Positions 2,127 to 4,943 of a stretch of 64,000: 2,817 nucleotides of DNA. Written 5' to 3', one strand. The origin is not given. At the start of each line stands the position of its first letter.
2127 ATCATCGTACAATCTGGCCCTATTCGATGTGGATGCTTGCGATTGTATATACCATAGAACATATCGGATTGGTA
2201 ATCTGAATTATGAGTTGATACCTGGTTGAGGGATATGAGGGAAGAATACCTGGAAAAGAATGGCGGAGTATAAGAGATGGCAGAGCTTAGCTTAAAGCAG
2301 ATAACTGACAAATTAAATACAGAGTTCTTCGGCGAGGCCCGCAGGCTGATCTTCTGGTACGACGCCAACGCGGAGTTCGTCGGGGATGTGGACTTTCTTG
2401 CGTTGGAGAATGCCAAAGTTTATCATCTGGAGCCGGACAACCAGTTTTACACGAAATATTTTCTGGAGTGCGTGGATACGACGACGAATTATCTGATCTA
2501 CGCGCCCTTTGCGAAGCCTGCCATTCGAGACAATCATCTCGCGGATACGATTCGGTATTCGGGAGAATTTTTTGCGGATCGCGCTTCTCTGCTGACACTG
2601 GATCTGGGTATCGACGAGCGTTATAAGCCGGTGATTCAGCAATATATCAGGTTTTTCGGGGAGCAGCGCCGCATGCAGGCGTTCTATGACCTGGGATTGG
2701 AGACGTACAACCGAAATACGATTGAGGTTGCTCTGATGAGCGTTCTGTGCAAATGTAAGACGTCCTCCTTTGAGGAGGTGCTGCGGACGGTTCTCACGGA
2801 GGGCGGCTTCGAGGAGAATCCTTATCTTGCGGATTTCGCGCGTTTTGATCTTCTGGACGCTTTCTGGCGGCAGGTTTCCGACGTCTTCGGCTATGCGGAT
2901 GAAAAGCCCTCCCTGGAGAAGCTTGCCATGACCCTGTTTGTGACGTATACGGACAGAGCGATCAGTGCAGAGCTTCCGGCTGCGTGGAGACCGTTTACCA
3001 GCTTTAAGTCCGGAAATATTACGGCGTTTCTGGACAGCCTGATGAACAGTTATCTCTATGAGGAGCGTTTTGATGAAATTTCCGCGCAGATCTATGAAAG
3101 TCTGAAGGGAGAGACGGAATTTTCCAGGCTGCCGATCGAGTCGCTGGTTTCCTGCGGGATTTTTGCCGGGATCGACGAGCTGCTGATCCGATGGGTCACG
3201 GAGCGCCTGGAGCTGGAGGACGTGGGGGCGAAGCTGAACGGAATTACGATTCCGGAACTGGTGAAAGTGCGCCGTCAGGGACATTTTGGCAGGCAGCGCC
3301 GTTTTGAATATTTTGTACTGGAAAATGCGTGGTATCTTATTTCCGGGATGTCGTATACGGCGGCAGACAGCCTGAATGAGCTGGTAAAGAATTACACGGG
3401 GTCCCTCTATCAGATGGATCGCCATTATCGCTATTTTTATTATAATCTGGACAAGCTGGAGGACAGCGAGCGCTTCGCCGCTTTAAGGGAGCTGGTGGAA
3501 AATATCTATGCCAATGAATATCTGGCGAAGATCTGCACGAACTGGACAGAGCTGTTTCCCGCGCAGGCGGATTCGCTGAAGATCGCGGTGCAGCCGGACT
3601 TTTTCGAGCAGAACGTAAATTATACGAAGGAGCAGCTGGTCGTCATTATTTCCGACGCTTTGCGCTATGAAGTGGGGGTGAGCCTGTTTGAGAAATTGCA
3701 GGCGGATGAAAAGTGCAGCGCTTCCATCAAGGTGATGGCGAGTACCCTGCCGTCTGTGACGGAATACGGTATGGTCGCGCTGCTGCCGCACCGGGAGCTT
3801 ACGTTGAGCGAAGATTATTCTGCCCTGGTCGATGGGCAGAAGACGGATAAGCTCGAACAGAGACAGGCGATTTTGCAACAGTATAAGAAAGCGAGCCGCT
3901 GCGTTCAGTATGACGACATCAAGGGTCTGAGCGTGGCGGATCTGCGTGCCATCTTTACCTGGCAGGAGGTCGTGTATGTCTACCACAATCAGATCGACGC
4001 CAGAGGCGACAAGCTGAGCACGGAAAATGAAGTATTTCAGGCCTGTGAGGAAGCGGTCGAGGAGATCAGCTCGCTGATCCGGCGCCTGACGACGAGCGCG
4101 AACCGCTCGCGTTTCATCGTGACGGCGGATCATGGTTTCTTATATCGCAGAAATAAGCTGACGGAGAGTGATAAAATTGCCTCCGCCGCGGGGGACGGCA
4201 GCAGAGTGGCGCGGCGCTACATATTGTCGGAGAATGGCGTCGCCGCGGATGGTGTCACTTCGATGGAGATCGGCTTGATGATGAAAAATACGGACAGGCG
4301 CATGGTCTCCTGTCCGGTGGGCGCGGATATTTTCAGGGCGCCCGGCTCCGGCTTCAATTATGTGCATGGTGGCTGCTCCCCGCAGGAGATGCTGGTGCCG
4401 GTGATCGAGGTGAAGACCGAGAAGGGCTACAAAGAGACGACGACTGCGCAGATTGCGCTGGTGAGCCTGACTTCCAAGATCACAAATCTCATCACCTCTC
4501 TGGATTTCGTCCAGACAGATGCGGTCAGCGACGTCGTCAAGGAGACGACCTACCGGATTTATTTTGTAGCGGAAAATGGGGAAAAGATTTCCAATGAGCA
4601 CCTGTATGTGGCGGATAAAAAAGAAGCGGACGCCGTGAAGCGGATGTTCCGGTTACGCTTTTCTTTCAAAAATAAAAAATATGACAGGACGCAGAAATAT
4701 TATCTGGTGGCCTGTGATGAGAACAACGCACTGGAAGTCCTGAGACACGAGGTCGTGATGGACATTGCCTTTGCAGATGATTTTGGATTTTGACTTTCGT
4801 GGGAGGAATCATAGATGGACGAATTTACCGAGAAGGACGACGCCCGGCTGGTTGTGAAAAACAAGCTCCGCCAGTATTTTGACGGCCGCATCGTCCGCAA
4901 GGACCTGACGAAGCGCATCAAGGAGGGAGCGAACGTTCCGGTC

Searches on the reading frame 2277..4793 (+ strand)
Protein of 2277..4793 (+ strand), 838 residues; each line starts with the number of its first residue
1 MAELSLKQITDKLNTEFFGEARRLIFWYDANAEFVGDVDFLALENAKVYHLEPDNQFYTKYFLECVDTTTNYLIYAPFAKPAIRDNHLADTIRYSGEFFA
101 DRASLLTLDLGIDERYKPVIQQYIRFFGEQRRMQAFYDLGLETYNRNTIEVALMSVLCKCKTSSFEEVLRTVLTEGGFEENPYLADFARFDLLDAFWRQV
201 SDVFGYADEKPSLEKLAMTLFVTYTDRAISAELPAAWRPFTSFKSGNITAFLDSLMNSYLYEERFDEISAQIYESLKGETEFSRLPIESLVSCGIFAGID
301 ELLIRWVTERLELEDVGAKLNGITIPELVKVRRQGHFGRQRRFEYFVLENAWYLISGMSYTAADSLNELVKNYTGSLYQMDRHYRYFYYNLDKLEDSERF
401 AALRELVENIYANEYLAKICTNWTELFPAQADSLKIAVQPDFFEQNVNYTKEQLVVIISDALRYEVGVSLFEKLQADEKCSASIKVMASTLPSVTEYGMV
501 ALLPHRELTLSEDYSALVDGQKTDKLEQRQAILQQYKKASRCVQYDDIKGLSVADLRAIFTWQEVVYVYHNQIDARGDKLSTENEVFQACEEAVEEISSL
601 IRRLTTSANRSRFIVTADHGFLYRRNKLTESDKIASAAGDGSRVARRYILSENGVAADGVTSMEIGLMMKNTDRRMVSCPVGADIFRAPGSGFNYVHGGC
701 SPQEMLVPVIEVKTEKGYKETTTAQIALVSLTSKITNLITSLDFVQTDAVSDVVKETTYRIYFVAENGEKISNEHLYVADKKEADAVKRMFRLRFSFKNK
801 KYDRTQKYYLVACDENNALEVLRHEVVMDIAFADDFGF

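Call 5: search_protein_families(library=pfam, proteins=[window:2277-4790:+], max_evalue=0.01)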
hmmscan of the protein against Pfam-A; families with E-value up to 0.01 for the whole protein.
window:2277-4790:+ (838 aa): 2 families
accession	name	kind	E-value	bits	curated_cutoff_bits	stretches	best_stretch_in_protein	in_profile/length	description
PF08665.17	PglZ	-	7.4e-52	176.4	25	1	453-628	2-179/179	PglZ domain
PF01663.27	Phosphodiest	-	0.0018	18.4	23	1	532-624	144-224/342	Type I phosphodiesterase / nucleotide pyrophosphatase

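Call 6: search_protein_families(library=padloc, proteins=[window:2277-4790:+], max_evalue=0.01)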
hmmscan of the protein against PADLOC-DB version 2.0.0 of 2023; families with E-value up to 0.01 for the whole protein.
window:2277-4790:+ (838 aa): 13 families
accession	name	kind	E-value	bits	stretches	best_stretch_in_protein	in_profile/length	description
PDLC02564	PglZ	-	4.2e-300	996.1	1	5-838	2-855/855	PglZ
PDLC02563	PglZ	-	4.5e-184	612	1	1-830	1-828/831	PglZ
PDLC02547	PglZ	-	1.4e-177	590.6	1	7-836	4-854/855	PglZ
PDLC02557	PglZ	-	9.1e-75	250.4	1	10-835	4-832/834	PglZ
PDLC02553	PglZ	-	8e-48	161.2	1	433-767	458-800/868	PglZ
PDLC02551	PglZ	-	6.1e-34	115.3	1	369-788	366-804/856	PglZ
PDLC02559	PglZ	-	4.7e-30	102.5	1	377-753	403-775/860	PglZ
PDLC02561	PglZ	-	1.3e-26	91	1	363-763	369-768/840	PglZ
PDLC02548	PglZ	-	8.6e-25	85.3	1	357-723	378-751/961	PglZ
PDLC02566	PglZ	-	4.4e-22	76.1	1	361-731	358-697/774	PglZ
PDLC02545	PglZ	-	1.7e-15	54.5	1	360-753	325-676/750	PglZ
PDLC02562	PglZ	-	1.9e-10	37.8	1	406-712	424-727/730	PglZ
PDLC02565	PglZ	-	5e-07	26.4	1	451-712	481-732/910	PglZ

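Call 7: search_protein_families(library=ncbifam, proteins=[window:2277-4790:+], max_evalue=0.01)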
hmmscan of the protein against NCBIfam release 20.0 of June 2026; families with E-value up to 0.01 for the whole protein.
window:2277-4790:+ (838 aa): 6 families
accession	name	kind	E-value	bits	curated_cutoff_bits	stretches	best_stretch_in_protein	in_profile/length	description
TIGR02687.1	TIGR02687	equivalog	1.4e-167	559.2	270.35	1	12-825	6-841/844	BREX-1 system phosphatase PglZ type A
NF033443.1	BREX_PglZ_6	exception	8.6e-25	87.2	400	1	357-723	375-748/958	BREX-6 system phosphatase PglZ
NF033450.1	BREX_PglZ_1_B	equivalog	6.2e-24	84.1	400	1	361-713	355-675/675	BREX-1 system phosphatase PglZ type B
NF033444.1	BREX_PglZ_5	exception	8.4e-17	60.4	250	1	406-712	407-703/704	BREX-5 system phosphatase PglZ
NF033445.1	BREX_PglZ_4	exception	8.1e-11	41.2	140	1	591-759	565-725/741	BREX-4 system phosphatase PglZ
NF033446.0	BREX_PglZ_2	exception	4.3e-08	31.9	200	1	452-715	471-724/890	BREX-2 system phosphatase PglZ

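Call 27: find_encoding_contigs(protein=window:2277-4793:+, flank=10000, max_places=5)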
Protein window:2277-4793:+ (838 aa): 1 contig read that carries it; 1 place shown.
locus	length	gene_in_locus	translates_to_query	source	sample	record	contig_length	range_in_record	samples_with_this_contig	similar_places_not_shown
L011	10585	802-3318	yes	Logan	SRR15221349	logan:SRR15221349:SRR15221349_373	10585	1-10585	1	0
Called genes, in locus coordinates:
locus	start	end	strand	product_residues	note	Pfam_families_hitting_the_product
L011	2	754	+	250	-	?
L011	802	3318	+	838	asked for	PF08665:PglZ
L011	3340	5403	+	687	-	PF20442:BrxL_N, PF13337:BrxL_ATPase, PF05362:Lon_C (weak)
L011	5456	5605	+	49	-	-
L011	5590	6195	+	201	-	PF00583:Acetyltransf_1 (weak)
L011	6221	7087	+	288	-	PF10021:PARG_cat_microb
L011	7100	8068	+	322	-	PF00226:DnaJ (weak)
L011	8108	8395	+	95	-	-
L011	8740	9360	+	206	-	PF18050:Cyclophil_like2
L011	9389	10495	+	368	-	PF00248:Aldo_ket_red, PF13237:Fer4_10 (faint), PF13534:Fer4_17 (faint), PF13746:Fer4_18 (faint), PF17179:Fer4_22 (faint), PF13183:Fer4_8 (weak), PF13187:Fer4_9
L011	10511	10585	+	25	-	?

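Call 93: find_related_loci(query=window:2277-4790:+, collection=metagenome_contigs, flank=10000)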
Query window:2277-4790:+ (838 aa) in metagenome_contigs; peptide patterns used: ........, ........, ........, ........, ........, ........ (x = any residue, [..] = any of these).
578 stretches matched a pattern; 200 encode a relative of the query (tblastn E <= 1e-3); the best 80 are kept; 80 distinct loci.
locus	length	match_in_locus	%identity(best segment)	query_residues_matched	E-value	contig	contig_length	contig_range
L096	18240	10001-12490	76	1-830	0e+0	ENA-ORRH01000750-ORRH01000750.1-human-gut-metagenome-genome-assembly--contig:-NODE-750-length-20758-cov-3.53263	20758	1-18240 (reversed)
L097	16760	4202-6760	74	1-838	0e+0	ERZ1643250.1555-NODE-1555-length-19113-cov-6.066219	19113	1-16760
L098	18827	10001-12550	74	1-838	0e+0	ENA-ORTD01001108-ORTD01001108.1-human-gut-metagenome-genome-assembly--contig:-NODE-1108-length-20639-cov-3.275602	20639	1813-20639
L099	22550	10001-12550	74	1-838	0e+0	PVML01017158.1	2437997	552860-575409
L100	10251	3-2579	72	5-838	0e+0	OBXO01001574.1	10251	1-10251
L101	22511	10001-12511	73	1-838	0e+0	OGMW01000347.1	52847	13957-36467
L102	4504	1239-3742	76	1-838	0e+0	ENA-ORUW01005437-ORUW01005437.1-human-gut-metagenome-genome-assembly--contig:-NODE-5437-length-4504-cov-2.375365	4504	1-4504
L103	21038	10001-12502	64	1-838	0e+0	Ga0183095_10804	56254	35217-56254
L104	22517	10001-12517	65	1-838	0e+0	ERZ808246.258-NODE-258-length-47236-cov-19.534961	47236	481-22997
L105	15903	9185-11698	62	1-838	0e+0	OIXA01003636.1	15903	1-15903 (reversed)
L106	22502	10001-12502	64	1-838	0e+0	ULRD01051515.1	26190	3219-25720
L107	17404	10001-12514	63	1-838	0e+0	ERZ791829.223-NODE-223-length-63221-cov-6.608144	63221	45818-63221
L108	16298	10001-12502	63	1-838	0e+0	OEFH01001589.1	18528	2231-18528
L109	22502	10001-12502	63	1-838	0e+0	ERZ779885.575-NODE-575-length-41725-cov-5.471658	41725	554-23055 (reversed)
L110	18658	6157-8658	63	1-838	0e+0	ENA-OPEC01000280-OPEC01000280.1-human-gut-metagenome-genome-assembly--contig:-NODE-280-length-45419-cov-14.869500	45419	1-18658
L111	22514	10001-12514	63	1-838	0e+0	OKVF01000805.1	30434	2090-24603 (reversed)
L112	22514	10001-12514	63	1-838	0e+0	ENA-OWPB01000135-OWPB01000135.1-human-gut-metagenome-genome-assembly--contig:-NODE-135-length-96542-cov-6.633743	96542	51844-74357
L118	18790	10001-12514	62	1-838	0e+0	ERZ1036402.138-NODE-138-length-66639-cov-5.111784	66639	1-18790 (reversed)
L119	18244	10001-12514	62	1-838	0e+0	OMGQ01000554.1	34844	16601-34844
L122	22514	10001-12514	62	1-838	0e+0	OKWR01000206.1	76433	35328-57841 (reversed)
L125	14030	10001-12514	62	1-838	0e+0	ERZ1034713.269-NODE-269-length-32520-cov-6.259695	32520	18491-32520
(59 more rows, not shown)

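Call 97: search_protein_families(library=pfam, proteins=[L101:8813-9988:+, L112:9104-9988:+, L119:8840-9979:+, L105:7187-8230:+, L105:8285-9163:+, L118:8730-9959:+, L111:8325-9986:+, L125:7940-9094:+, L122:9170-9991:+, L098:8384-9898:+], max_evalue=0.001)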
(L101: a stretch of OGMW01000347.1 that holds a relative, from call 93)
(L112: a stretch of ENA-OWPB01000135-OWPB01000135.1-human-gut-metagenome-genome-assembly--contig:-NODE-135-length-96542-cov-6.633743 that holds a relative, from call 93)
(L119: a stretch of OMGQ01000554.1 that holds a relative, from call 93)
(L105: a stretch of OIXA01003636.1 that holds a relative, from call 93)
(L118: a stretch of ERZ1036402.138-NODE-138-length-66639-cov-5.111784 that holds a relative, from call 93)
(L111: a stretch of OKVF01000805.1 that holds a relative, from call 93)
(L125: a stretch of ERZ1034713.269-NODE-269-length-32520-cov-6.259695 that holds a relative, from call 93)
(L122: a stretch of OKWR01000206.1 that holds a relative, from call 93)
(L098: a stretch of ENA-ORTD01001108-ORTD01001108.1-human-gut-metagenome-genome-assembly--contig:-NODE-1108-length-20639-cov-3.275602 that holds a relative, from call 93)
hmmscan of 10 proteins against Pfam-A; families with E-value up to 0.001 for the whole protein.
L101:8813-9988:+ (392 aa): 1 family
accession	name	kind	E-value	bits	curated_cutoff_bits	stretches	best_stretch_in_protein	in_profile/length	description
PF14175.11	YaaC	-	4.4e-35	122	27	1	58-381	16-307/307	YaaC-like Protein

L112:9104-9988:+ (295 aa): 0 families

L119:8840-9979:+ (380 aa): 0 families

L105:7187-8230:+ (348 aa): 0 families

L105:8285-9163:+ (293 aa): 1 family
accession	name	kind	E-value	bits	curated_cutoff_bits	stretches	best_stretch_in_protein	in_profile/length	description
PF14355.11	Abi_C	-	1.1e-18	67.5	24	1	213-288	2-82/83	Abortive infection C-terminus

L118:8730-9959:+ (410 aa): 0 families

L111:8325-9986:+ (554 aa): 7 families
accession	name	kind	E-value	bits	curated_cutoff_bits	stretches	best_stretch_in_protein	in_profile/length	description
PF13175.12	AAA_15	-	1e-21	78.4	32.1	2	169-319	226-374/374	AAA ATPase domain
PF13304.12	AAA_21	-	2.2e-18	67.8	27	1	246-319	230-303/304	AAA domain, putative AbiEii toxin, Type IV TA system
PF02463.25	SMC_N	-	1.3e-09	38.3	40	1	257-326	140-209/220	RecF/RecN/SMC N terminal domain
PF13476.12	AAA_23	-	1.2e-06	29.7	27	1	8-197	4-171/201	AAA domain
PF11398.14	DUF2813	-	2e-06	27.9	21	0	1-48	1-47/372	Protein of unknown function (DUF2813)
PF20469.4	OLD-like_TOPRIM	-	7e-06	26.9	23.2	1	359-426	3-67/67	Overcoming lysogenization defect protein-like, TOPRIM domain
PF01751.28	Toprim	-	0.00044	20.8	23.1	0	362-439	2-79/96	Toprim domain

L125:7940-9094:+ (385 aa): 1 family
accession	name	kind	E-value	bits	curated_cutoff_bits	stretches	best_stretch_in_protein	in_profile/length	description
PF02810.21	SEC-C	-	1.1e-05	25.7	20.4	1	15-29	3-17/19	SEC-C motif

L122:9170-9991:+ (274 aa): 1 family
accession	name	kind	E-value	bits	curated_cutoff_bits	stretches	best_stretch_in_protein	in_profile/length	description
PF18730.6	HEPN_Cthe2314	-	9.5e-21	75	27.1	1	56-230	4-151/174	Cthe_2314-like HEPN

L098:8384-9898:+ (505 aa): 2 families
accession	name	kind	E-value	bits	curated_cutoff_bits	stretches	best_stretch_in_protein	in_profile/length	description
PF18739.6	HEPN_Apea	-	5.3e-19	69.4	24.4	1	291-468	1-135/136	Apea-like HEPN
PF18862.6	ApeA_NTD1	-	3.8e-14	53.3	25.5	1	4-259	2-271/271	ApeA N-terminal domain 1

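Call 98: search_protein_families(library=padloc, proteins=[L101:8813-9988:+, L112:9104-9988:+, L119:8840-9979:+, L105:7187-8230:+, L105:8285-9163:+, L118:8730-9959:+, L111:8325-9986:+, L122:8165-9103:+, L122:9170-9991:+, L098:8384-9898:+], max_evalue=0.001)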
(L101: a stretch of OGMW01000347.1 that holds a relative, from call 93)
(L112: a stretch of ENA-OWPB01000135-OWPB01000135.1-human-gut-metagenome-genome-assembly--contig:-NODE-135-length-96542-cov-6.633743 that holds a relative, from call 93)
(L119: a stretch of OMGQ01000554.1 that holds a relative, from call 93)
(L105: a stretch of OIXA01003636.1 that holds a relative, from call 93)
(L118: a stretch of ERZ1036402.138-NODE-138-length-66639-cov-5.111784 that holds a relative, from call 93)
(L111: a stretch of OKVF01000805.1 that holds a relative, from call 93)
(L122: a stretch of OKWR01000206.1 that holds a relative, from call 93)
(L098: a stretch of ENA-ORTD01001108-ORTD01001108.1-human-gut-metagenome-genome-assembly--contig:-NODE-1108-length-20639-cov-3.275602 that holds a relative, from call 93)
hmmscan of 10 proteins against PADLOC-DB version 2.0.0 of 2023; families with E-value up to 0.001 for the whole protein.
L101:8813-9988:+ (392 aa): 0 families

L112:9104-9988:+ (295 aa): 0 families

L119:8840-9979:+ (380 aa): 0 families

L105:7187-8230:+ (348 aa): 4 families
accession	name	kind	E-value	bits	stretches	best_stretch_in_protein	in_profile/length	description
PDLC05059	PDC-S64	-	8.1e-142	470.2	1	5-347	1-338/339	-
PDLC04162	HEC-08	-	1.7e-11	41.8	2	19-137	20-141/358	-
PDLC01688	DUF3644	-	2.6e-10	38.6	1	19-131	11-123/149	DUF3644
PDLC04947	PDC-S19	-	1.8e-05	22.2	1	11-126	10-112/355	-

L105:8285-9163:+ (293 aa): 2 families
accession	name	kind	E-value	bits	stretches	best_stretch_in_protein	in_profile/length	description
PDLC02347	AbiJ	-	7.5e-80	266.6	1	7-293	3-279/281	AbiJ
PDLC02375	Stk2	-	0.00011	19.1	1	63-144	49-125/500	-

L118:8730-9959:+ (410 aa): 0 families

L111:8325-9986:+ (554 aa): 133 families (the best 25 are shown)
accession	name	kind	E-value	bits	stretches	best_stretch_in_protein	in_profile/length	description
PDLC02358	Old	-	1.3e-29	101.5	1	2-448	3-466/578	Old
PDLC02979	AriA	-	8.1e-26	89.7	1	1-319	1-373/373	-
PDLC04178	HEC-01A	-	2.6e-21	74.1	1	5-330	11-342/399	-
PDLC00062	GajA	-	5e-21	72.8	2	265-428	292-448/639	AAA ATPase domain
PDLC02335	AbiLi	-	6.2e-21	72.8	1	2-322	49-243/326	AbiLi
PDLC00075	GajA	-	1.3e-20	71.4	1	1-381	1-378/536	AAA ATPase domain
PDLC00096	GajA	-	1.5e-19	68.2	1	1-380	1-407/630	AAA ATPase domain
PDLC02980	AriA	-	2.4e-19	68.4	2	246-319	230-303/304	-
PDLC00094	GajA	-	2.4e-19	67.2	2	275-474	300-499/569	AAA ATPase domain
PDLC04177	HEC-01A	-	4e-19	66.9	2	237-335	258-357/393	-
PDLC03878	NsnB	-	5.1e-19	67.2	1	6-316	5-278/345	-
PDLC04183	HEC-01A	-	1.6e-18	65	2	192-347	228-380/402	-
PDLC00102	GajA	-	1.9e-18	64.3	2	247-379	262-395/532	AAA ATPase domain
PDLC00078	GajA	-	4e-18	63.4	2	250-386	293-439/580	AAA ATPase domain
PDLC00067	GajA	-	5.8e-18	62.7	2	235-476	252-514/604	AAA ATPase domain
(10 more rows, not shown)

L122:8165-9103:+ (313 aa): 0 families

L122:9170-9991:+ (274 aa): 0 families

L098:8384-9898:+ (505 aa): 4 families
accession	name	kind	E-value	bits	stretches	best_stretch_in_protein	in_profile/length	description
PDLC01680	Cas13-ApeA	-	2.4e-15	54.9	2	244-343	2-95/175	Cas13-ApeA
PDLC01679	Cas13-ApeA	-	3.3e-12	44.6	1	241-471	5-186/187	Cas13-ApeA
PDLC05048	PDC-S58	-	1.3e-10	38.8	1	102-311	111-321/461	-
PDLC05046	PDC-S58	-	1.5e-09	35.1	1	410-479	368-437/452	-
